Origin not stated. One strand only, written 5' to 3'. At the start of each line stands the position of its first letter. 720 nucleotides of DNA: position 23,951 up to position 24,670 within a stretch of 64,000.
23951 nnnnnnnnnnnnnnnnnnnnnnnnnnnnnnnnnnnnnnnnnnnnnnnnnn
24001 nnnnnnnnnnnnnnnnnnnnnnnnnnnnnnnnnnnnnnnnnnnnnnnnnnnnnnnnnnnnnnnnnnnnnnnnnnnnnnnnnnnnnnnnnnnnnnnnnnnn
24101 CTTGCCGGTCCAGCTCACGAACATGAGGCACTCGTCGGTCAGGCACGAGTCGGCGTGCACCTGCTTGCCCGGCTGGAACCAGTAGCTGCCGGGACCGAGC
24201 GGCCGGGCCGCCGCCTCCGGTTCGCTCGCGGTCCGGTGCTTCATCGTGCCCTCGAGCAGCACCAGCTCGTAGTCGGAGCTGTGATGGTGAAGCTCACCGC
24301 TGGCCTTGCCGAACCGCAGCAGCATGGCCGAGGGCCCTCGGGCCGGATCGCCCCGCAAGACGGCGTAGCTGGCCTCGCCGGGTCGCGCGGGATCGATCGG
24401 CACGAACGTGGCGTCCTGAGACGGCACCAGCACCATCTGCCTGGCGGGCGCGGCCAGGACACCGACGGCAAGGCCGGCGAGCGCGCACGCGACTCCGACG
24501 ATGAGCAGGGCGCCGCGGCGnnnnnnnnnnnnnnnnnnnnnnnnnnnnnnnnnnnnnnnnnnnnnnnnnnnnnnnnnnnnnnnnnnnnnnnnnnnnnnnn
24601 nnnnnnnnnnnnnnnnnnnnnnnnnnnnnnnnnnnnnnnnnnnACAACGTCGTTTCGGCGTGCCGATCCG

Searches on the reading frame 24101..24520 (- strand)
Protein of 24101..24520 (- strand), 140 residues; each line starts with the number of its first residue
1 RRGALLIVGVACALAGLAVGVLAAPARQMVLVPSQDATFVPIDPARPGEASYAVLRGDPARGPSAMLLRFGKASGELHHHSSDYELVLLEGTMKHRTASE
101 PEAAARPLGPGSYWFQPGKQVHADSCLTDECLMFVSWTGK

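Call 21: search_protein_families(library=pfam, max_evalue=0.01, proteins=[window:24101-24520:-])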
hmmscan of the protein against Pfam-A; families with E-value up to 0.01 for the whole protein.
window:24101-24520:- (140 aa): 2 families
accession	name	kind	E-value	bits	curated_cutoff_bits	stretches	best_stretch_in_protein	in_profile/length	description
PF14499.12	DUF4437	-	5.5e-09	36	24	1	27-137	134-243/250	Domain of unknown function (DUF4437)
PF12973.13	Cupin_7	-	3.7e-08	33.6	27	1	28-136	2-100/105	ChrR Cupin-like domain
